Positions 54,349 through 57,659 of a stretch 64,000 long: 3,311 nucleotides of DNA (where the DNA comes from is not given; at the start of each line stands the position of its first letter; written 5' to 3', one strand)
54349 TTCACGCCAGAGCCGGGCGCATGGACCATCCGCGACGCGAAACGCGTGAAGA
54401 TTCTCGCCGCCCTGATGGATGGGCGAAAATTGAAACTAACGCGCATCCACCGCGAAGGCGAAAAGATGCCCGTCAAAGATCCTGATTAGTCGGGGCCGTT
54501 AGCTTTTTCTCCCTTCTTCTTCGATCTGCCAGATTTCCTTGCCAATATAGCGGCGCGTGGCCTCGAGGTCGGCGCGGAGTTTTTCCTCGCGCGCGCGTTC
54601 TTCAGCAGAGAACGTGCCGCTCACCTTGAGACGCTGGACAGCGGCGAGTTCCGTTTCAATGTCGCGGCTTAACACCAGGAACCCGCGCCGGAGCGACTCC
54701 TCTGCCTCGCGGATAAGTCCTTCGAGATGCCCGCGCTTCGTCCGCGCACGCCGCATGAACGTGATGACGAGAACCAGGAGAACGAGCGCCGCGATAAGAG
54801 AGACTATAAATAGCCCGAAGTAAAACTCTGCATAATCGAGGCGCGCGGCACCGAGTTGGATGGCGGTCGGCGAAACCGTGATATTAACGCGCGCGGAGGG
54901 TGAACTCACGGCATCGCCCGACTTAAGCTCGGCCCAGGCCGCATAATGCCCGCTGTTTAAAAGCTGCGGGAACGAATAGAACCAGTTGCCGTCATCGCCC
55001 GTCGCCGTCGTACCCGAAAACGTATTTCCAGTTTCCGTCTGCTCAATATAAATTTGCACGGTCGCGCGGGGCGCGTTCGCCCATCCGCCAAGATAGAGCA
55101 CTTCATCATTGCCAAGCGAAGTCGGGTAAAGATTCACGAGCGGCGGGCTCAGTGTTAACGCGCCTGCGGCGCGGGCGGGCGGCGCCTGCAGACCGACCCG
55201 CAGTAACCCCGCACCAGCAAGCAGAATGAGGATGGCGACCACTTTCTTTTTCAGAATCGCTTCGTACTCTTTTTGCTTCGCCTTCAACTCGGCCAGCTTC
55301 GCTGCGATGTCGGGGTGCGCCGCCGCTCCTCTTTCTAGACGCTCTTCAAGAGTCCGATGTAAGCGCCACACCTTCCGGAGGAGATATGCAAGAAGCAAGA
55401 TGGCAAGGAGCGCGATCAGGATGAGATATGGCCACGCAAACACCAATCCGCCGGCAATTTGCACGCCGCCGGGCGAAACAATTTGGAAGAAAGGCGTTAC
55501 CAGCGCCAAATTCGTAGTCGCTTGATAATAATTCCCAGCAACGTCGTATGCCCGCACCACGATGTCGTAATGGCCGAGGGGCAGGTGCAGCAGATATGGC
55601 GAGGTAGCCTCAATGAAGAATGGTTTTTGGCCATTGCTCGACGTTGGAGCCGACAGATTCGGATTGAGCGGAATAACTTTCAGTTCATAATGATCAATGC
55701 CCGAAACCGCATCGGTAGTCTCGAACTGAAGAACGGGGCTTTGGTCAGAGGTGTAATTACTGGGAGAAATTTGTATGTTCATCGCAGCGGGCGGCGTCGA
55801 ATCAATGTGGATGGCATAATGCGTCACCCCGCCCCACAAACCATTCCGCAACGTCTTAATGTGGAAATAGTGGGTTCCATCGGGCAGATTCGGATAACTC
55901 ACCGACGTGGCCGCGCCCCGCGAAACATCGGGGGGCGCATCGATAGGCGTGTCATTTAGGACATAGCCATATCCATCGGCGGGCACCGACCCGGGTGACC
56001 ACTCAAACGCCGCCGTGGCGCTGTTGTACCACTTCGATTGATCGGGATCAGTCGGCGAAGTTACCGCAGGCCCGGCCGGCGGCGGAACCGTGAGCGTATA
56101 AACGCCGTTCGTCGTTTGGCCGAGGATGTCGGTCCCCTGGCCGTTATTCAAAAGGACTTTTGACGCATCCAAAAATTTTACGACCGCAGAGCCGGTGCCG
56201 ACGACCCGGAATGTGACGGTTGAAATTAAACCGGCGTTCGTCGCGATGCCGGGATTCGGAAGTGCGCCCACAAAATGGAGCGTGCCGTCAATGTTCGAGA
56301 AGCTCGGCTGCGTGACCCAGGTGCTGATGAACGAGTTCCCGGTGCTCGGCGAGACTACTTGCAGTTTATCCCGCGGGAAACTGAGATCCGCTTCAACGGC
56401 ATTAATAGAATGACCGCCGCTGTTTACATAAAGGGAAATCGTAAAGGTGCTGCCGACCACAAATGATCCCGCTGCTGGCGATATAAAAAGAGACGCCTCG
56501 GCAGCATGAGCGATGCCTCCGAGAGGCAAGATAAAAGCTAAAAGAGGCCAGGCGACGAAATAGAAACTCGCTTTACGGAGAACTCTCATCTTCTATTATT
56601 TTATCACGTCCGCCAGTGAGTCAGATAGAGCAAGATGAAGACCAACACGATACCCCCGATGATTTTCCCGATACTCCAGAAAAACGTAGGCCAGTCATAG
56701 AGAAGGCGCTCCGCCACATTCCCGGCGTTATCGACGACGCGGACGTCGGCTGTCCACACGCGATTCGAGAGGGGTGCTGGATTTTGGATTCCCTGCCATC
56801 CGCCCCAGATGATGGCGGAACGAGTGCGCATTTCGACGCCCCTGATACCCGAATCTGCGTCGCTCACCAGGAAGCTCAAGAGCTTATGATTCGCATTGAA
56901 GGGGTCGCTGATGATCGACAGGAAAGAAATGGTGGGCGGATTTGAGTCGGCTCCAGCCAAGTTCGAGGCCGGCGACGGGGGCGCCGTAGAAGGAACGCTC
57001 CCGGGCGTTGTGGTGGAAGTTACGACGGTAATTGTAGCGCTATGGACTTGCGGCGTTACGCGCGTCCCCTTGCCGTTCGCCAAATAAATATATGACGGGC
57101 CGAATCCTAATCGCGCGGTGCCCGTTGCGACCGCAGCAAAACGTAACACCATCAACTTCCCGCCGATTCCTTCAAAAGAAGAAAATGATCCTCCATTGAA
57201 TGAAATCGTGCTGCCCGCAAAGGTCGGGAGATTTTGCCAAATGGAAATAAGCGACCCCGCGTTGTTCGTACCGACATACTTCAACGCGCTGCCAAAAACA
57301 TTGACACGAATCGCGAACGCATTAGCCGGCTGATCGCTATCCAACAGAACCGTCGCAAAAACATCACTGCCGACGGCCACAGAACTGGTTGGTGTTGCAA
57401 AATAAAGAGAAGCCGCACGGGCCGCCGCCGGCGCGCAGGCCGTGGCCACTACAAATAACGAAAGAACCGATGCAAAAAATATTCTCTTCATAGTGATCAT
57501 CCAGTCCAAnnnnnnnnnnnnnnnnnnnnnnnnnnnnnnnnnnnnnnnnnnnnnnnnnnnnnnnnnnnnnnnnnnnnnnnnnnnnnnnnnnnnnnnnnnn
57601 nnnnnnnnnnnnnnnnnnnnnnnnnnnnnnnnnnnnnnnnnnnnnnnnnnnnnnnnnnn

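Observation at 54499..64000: Six-gene surface-protein locus combining cohesin-like and dockerin modules with a giant Gly-rich protein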

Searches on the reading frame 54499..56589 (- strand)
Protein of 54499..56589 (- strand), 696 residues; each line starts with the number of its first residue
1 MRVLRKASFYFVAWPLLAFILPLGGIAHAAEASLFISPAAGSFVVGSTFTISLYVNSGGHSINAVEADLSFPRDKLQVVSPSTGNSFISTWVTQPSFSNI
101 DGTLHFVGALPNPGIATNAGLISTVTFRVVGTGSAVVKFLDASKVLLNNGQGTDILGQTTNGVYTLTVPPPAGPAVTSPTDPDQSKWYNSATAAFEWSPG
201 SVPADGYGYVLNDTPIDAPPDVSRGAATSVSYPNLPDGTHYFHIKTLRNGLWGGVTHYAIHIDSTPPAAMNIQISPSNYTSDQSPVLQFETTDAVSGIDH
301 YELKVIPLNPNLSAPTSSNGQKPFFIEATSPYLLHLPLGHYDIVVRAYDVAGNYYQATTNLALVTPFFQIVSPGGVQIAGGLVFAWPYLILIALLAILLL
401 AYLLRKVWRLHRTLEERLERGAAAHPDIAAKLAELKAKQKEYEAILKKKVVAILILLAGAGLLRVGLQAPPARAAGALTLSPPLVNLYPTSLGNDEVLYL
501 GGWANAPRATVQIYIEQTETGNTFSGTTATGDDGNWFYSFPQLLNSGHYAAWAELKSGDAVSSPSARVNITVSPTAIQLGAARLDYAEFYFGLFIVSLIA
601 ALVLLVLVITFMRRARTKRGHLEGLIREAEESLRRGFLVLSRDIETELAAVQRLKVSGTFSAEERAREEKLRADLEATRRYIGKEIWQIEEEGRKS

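Call 3: search_protein_families(library=pfam, proteins=[window:54499-56589:-], max_evalue=1)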
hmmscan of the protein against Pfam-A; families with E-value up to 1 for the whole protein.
window:54499-56589:- (696 aa): 5 families
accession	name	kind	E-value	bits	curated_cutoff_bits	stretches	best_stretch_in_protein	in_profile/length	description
PF19077.6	Big_13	-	1.8e-06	28.8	27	1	505-555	35-83/102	Bacterial Ig-like domain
PF00963.24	Cohesin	-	3.2e-06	27.8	24.1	1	45-162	12-135/139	Cohesin domain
PF24893.1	DUF7743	-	0.0094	16.1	27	1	262-359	2-92/120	Domain of unknown function (DUF7743)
PF07495.19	Y_Y_Y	-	0.023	15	26.6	0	225-249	25-50/65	Y_Y_Y domain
PF14316.11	DUF4381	-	0.74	10.6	27.2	0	386-436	21-59/145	Domain of unknown function (DUF4381)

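Call 7: search_protein_families(library=ncbifam, proteins=[window:54499-56589:-], max_evalue=1)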
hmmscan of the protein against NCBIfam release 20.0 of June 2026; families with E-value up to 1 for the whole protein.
window:54499-56589:- (696 aa): 0 families

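Call 10: find_encoding_contigs(protein=window:54499-56589:-, flank=10000, max_places=6)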
Protein window:54499-56589:- (696 aa): no gene with exactly this product is on record in the collection.

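Call 13: search_solved_structures(query=window:54499-56589:-, max_evalue=1, show_alignments=2)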
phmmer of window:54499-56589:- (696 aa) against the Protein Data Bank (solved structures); distinct sequences matched with E-value up to 1: 0.

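Call 81: search_protein_representatives(protein=window:54499-56589:-)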
Query: 696 residues. Proteins with E-value up to 0.001 (for the whole library): 8700; up to 1e-10: 4342; up to 1e-30: 1255. The best 150 are listed.
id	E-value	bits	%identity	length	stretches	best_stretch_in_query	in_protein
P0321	1.5e-234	796.9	44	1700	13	169-269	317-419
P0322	9.0e-223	758.0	38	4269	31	231-357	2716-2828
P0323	3.7e-215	732.8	49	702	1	17-692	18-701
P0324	1.7e-173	595.1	40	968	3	17-692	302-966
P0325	4.4e-171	587.2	43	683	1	15-690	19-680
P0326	1.0e-165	569.4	42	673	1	26-692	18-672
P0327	6.2e-164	563.5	43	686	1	16-690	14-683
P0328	4.9e-162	557.3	44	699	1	17-691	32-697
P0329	1.5e-160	552.4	42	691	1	25-692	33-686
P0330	4.3e-159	547.5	36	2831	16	171-265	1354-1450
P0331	1.4e-151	522.8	40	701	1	26-690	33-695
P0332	8.2e-151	520.2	41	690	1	10-690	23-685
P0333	1.1e-149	516.4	39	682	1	11-692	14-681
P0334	1.5e-149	516.0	47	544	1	154-692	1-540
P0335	1.9e-149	515.7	38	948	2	20-691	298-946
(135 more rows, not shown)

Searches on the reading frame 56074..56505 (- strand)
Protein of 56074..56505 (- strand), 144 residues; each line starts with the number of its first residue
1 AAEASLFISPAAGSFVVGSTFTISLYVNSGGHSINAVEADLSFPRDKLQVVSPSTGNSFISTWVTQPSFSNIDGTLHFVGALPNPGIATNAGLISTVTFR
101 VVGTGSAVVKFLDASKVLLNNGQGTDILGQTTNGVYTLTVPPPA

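Call 48: search_solved_structures(query=A5, max_evalue=1, show_alignments=1)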
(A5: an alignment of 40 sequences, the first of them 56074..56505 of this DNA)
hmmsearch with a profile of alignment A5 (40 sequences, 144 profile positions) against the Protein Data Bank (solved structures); distinct sequences matched with E-value up to 1: 17.
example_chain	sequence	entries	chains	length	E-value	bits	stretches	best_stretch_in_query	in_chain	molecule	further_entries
5g5d_A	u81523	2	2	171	6.3e-05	26.1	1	3-61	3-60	CELLULOSOME ANCHORING PROTEIN COHESIN REGION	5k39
1g1k_A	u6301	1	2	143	0.0031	20.6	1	8-129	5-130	SCAFFOLDING PROTEIN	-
2vn5_A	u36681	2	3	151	0.0041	20.2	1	8-129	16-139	SCAFFOLDING PROTEIN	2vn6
4uyp_A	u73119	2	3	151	0.005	19.9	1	11-105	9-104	Cellulosomal scaffoldin anchoring protein C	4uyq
7urp_A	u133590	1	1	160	0.007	19.4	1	6-55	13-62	Ribonucleases G and E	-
3l8q_A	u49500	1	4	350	0.0078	19.3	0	89-122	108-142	Cellulosomal scaffoldin adaptor protein B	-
4ums_A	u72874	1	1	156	0.011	18.8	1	31-140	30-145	CELLULOSOMAL ANCHORING SCAFFOLDIN B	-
5m0y_A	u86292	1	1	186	0.018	18.1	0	80-114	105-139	Cellulosome anchoring protein cohesin region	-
2bm3_A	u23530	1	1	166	0.018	18.1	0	80-114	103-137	SCAFFOLDING DOCKERIN BINDING PROTEIN A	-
2b59_A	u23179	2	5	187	0.026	17.6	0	80-114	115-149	COG1196: Chromosome segregation ATPases | Scaffolding dockerin binding protein A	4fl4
3kcp_B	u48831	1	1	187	0.026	17.6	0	80-114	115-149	Cellulosome anchoring protein, cohesin region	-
2x46_A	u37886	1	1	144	0.3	14.1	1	84-131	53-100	ALLERGEN ARG R 1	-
2x45_A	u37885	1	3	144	0.37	13.8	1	84-131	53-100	ALLERGEN ARG R 1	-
1zv9_A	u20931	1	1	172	0.43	13.6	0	89-123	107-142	Cellulosomal scaffoldin adaptor protein B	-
1qzn_A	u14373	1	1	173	0.44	13.6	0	89-123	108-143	cellulosomal scaffoldin adaptor protein B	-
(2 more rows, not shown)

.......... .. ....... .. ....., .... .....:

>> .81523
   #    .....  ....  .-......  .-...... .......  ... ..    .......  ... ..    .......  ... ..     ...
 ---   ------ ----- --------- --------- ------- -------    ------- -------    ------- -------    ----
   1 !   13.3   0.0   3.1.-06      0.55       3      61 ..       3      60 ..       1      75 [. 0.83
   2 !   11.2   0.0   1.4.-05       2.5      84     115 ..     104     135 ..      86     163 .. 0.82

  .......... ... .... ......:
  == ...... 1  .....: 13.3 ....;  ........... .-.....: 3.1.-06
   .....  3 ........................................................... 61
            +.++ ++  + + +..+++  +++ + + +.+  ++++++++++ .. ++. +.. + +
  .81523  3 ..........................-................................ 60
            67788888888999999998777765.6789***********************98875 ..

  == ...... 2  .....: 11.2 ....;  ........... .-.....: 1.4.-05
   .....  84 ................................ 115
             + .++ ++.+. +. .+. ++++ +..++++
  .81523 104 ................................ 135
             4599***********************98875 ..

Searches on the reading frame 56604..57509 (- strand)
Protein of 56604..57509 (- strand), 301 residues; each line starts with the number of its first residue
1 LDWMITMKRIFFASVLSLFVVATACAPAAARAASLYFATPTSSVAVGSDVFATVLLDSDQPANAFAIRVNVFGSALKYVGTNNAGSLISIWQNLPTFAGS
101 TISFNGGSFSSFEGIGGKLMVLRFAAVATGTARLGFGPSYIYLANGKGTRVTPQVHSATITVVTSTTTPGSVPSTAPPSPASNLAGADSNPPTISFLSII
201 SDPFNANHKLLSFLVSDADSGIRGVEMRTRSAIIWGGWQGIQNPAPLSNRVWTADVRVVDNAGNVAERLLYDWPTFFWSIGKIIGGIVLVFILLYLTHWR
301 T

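Call 3: search_protein_families(library=pfam, proteins=[window:56604-57509:-], max_evalue=1)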
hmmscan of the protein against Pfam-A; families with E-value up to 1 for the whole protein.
window:56604-57509:- (301 aa): 2 families
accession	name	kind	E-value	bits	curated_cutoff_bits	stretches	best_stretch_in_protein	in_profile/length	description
PF24893.1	DUF7743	-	0.0011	19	27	1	187-231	2-44/120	Domain of unknown function (DUF7743)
PF19077.6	Big_13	-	0.058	14.3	27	1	237-267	63-92/102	Bacterial Ig-like domain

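Call 7: search_protein_families(library=ncbifam, proteins=[window:56604-57509:-], max_evalue=1)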
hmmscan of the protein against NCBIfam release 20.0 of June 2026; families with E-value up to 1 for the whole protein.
window:56604-57509:- (301 aa): 1 family
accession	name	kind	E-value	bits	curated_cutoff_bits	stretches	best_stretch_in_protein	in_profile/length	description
NF047446.1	barrel_OmpL47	domain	0.14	12.7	40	1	212-267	8-60/68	OmpL47-type beta-barrel domain-containing protein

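Call 32: search_protein_families(library=pfam, alignment_id=A3, max_evalue=0.01)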
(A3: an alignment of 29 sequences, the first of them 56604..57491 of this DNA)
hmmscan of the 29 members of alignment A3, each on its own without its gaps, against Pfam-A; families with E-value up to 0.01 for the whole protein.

A. member 1, window:56604-57491:- (295 aa): 1 family
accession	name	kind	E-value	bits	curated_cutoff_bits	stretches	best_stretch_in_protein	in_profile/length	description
PF24893.1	DUF7743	-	0.0011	19.1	27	1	181-225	2-44/120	Domain of unknown function (DUF7743)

B. families by the number of members that match (of 29 scanned): 4 families
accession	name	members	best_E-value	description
PF00963.24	Cohesin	8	5.2e-06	Cohesin domain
PF24893.1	DUF7743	7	0.00065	Domain of unknown function (DUF7743)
PF13366.12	PDDEXK_3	2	1.7e-26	PD-(D/E)XK nuclease superfamily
PF05367.17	Phage_endo_I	1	0.00014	Phage endonuclease I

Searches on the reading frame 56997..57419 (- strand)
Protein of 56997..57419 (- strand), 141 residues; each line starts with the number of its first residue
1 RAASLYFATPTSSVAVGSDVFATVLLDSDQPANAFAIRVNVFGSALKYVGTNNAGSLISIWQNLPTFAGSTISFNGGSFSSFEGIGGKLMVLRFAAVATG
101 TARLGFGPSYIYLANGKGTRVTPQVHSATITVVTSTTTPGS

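Call 49: search_solved_structures(query=A6, max_evalue=1, show_alignments=1)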
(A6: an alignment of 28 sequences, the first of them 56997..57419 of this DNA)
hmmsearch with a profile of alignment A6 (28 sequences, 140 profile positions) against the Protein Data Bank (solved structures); distinct sequences matched with E-value up to 1: 13.
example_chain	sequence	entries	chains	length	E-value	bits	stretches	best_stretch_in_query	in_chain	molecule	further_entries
3l8q_A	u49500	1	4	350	0.024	17.4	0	5-51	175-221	Cellulosomal scaffoldin adaptor protein B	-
4u3s_A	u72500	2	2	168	0.078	15.7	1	6-51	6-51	Cellulosomal scaffoldin adaptor protein B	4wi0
2jh2_A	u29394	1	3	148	0.1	15.3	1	10-56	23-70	O-GLCNACASE NAGJ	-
3fnk_A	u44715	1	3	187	0.12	15.1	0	5-51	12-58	Cellulosomal scaffoldin adaptor protein B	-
2ozn_A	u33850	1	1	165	0.13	15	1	10-56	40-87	O-GlcNAcase nagJ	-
2o4e_A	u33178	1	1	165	0.13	15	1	10-56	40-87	O-GlcNAcase nagJ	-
3ghp_A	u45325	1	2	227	0.21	14.3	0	5-51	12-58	Cellulosomal scaffoldin adaptor protein B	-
2w1n_A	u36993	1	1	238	0.22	14.3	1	11-54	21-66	O-GLCNACASE NAGJ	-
3p7m_A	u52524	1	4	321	0.27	14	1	74-131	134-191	Malate dehydrogenase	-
2y3n_A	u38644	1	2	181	0.34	13.7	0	8-47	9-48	CELLULOSOMAL SCAFFOLDIN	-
1tyj_A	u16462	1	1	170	0.39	13.5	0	9-47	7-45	cellulosomal scaffoldin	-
5m2o_A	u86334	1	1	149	0.55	13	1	4-43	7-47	Putative cellulosomal scaffoldin protein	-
5aoz_A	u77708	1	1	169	0.72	12.6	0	4-43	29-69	PUTATIVE CELLULOSOMAL SCAFFOLDIN PROTEIN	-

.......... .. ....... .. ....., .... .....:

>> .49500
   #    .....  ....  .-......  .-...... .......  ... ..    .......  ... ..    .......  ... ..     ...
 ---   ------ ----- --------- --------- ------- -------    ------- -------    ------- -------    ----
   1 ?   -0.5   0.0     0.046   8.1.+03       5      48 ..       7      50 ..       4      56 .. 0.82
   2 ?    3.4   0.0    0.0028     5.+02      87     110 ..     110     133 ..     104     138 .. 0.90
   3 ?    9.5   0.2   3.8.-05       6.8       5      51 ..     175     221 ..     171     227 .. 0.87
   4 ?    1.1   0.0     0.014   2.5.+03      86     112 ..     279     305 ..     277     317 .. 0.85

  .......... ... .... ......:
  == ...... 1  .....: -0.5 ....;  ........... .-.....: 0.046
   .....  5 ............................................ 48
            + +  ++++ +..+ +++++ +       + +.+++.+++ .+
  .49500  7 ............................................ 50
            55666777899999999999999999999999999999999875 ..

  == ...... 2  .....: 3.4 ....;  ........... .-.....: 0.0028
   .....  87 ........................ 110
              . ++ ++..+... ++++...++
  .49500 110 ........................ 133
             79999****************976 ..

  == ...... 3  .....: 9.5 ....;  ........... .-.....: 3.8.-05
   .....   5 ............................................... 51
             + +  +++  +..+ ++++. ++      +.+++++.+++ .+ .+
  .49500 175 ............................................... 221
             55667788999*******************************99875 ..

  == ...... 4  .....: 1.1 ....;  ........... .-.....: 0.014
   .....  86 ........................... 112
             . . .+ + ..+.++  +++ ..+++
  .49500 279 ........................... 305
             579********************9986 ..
